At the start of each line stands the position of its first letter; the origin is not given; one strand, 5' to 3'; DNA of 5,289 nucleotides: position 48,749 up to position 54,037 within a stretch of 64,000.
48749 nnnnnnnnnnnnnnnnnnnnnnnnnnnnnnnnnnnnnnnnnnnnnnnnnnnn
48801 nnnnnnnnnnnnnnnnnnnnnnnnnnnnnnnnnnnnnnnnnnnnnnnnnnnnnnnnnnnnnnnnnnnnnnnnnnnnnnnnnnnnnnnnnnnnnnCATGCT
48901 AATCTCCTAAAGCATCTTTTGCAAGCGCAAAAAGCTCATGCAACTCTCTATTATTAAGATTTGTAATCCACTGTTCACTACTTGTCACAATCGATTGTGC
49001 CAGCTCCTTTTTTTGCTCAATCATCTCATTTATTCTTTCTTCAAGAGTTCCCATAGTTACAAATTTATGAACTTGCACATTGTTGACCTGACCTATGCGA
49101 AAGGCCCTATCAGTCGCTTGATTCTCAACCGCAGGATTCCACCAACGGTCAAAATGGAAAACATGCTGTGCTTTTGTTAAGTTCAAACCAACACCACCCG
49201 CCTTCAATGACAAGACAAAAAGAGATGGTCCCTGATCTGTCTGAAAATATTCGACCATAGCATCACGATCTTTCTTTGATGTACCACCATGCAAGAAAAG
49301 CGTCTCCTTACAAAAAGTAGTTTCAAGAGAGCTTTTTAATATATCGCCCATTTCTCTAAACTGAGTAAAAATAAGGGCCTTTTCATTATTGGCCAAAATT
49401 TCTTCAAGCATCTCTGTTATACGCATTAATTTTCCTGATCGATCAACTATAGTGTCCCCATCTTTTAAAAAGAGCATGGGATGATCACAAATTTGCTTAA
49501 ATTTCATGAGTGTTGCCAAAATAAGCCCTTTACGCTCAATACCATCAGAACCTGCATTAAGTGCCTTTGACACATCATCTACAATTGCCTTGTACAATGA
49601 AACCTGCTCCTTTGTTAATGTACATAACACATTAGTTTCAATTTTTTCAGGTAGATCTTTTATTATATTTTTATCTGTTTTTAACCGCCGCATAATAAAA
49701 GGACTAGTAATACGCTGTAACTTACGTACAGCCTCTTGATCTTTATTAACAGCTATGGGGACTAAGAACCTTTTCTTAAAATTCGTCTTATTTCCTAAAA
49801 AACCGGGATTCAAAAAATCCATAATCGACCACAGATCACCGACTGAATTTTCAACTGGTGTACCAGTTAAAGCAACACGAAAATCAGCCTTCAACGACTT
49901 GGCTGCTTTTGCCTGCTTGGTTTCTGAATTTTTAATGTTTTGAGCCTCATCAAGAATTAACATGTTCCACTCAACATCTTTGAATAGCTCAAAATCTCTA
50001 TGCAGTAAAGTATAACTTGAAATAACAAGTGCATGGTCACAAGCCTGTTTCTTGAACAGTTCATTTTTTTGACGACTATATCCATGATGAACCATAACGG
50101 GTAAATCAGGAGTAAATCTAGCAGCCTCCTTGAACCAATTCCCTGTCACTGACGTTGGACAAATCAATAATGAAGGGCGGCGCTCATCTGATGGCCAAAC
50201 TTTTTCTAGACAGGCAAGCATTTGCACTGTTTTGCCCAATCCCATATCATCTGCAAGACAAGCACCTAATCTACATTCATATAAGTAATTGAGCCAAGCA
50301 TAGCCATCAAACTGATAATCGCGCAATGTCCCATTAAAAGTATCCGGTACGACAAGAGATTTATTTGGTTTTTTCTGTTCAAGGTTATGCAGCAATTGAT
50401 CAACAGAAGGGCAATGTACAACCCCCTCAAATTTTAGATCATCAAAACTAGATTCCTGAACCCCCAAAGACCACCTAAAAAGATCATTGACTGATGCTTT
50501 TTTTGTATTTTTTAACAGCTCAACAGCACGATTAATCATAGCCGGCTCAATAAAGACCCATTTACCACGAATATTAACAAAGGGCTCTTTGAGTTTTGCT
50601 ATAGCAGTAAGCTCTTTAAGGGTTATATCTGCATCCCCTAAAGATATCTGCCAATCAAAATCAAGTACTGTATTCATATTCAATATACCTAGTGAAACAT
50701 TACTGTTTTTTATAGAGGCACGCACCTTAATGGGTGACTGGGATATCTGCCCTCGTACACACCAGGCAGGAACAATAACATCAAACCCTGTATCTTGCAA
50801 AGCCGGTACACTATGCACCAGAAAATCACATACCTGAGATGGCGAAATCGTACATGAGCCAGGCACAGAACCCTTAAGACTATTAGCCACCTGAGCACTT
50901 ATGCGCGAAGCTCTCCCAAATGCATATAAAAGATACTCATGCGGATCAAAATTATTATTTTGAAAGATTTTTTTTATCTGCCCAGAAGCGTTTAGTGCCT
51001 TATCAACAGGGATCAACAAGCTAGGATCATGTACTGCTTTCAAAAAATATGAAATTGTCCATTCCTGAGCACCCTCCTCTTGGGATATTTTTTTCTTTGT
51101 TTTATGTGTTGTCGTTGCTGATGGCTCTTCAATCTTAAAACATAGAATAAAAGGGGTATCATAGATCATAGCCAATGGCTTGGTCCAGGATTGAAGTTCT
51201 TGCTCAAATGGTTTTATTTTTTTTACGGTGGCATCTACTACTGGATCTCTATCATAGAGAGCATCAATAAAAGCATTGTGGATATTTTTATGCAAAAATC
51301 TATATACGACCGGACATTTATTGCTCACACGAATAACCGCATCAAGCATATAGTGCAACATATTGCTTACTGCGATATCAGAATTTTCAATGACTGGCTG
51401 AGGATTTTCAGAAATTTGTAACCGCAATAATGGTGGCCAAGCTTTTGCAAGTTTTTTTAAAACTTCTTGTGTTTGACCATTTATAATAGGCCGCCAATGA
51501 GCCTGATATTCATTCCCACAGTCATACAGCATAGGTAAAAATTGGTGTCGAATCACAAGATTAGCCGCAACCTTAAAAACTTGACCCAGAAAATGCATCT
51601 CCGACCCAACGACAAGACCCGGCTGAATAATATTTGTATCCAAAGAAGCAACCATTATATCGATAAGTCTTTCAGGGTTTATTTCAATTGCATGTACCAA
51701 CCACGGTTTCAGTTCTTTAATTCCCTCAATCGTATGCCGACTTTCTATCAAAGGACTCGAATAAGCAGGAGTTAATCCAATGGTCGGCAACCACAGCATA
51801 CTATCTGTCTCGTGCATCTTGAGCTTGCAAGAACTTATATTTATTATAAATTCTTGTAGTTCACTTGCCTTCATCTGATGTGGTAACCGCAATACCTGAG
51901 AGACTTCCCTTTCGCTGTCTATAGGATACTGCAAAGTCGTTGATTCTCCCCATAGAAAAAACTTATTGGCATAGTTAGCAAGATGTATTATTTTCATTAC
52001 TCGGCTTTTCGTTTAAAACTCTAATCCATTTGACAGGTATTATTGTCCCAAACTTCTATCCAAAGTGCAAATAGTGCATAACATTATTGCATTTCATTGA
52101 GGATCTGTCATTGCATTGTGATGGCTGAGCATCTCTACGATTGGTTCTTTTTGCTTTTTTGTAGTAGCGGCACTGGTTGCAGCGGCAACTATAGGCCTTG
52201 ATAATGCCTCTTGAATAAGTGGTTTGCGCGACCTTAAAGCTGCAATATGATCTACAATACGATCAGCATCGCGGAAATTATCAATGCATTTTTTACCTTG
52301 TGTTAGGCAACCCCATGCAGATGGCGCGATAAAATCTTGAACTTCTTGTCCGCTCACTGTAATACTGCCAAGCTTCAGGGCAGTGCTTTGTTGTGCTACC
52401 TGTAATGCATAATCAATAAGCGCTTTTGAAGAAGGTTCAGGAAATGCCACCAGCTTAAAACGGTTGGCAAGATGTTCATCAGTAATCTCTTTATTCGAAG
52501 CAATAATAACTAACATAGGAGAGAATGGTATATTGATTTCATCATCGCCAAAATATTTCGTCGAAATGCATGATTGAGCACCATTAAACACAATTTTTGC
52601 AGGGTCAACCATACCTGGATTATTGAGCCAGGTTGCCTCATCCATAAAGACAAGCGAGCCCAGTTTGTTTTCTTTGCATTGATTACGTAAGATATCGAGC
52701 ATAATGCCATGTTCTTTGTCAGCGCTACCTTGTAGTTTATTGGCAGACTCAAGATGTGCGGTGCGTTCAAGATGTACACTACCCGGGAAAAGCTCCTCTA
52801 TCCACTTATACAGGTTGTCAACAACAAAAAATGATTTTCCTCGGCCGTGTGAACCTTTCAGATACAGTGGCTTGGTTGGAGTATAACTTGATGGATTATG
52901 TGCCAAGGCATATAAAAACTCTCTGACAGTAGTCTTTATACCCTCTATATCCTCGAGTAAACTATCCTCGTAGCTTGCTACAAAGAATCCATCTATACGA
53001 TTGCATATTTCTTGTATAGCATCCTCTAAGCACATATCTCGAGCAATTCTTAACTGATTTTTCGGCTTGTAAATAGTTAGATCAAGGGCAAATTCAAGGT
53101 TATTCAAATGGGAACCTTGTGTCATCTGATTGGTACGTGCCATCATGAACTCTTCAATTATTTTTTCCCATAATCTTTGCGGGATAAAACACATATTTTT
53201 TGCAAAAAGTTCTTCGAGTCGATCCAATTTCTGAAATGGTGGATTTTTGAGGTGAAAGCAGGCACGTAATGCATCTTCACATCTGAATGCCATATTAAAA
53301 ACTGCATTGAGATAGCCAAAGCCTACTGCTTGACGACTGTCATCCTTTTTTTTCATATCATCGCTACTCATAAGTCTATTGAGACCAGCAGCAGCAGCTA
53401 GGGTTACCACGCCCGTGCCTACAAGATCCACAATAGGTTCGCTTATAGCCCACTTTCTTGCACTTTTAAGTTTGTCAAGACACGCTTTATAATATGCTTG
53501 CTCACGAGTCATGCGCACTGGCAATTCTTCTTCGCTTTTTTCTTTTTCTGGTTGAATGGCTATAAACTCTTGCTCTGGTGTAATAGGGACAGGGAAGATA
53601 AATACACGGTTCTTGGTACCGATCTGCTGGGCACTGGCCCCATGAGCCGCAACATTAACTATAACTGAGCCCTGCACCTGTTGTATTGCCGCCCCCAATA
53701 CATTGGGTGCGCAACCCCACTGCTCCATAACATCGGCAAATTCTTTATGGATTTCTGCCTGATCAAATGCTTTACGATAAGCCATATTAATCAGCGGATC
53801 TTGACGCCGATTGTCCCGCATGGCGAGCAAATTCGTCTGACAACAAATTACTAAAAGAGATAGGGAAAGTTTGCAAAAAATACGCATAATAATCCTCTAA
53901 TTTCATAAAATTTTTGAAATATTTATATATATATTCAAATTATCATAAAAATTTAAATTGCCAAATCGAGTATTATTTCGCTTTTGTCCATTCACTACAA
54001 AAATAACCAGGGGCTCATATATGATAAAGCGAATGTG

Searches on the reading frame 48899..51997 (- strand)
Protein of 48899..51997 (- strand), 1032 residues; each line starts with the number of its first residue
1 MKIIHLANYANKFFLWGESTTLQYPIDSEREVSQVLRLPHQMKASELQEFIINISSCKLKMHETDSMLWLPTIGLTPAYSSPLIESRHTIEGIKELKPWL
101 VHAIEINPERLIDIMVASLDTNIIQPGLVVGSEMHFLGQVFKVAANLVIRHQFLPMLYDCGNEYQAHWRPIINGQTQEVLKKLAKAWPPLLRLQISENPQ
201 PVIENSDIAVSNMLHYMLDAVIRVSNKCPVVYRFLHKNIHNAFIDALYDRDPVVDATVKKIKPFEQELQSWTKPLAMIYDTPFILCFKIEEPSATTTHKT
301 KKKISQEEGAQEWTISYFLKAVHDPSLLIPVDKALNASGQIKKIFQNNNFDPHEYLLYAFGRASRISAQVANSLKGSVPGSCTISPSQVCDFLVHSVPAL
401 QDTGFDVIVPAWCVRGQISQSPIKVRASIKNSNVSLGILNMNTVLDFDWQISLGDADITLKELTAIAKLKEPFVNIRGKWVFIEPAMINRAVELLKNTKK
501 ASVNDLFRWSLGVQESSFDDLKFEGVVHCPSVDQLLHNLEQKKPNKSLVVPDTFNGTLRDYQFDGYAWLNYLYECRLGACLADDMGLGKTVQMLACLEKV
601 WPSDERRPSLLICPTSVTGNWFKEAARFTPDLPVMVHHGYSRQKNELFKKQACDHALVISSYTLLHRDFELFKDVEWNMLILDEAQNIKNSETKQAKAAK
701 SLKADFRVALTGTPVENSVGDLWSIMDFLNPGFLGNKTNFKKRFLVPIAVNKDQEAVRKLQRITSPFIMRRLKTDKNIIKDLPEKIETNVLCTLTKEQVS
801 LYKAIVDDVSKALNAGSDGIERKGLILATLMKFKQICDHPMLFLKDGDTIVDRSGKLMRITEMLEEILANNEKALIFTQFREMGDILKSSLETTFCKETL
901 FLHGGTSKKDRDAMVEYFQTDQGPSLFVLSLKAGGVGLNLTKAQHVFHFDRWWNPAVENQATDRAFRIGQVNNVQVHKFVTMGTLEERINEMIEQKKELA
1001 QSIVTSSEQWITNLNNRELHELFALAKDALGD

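Call 8: search_protein_families(library=pfam, proteins=[window:48899-51997:-], max_evalue=0.001)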
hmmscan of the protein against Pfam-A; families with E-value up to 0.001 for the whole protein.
window:48899-51997:- (1032 aa): 4 families
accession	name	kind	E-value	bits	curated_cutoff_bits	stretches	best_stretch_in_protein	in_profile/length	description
PF00176.29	SNF2-rel_dom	-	1.7e-67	228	24.9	1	561-841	1-289/290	SNF2-related domain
PF12419.13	DUF3670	-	1.5e-29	102.8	27.6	1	378-508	2-133/136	SNF2 Helicase protein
PF00271.37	Helicase_C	-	2.4e-20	73.3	23.5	1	862-969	4-110/110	Helicase conserved C-terminal domain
PF04851.21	ResIII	-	1.6e-07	31.8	22.5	1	558-715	4-163/164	Type III restriction enzyme, res subunit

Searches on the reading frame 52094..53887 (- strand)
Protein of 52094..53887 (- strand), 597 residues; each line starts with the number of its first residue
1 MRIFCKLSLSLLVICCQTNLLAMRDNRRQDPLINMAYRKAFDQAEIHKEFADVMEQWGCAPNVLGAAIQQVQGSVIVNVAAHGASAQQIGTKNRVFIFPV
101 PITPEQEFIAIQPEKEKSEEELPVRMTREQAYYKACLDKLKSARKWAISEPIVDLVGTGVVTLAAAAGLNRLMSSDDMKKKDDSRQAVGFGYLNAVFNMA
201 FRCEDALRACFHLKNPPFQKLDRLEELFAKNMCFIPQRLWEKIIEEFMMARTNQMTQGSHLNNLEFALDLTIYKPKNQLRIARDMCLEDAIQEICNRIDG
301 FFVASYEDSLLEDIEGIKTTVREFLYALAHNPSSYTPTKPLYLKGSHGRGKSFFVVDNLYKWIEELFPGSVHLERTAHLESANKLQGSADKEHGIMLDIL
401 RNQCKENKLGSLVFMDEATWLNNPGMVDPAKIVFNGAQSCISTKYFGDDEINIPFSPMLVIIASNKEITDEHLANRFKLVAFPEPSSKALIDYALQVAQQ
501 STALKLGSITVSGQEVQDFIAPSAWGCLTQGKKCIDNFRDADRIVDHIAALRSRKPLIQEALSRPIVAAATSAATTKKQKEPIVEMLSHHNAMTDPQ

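Call 9: search_protein_families(library=pfam, proteins=[window:52094-53887:-], max_evalue=0.001)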
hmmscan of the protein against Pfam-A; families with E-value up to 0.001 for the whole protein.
window:52094-53887:- (597 aa): 0 families

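Call 99: search_protein_families(library=pfam, proteins=[window:52094-53887:-], max_evalue=1)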
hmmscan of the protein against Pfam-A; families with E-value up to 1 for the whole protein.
window:52094-53887:- (597 aa): 1 family
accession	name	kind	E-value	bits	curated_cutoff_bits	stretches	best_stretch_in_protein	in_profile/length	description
PF03969.22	AFG1_ATPase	-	0.053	12.9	27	1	331-363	55-85/361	AFG1-like ATPase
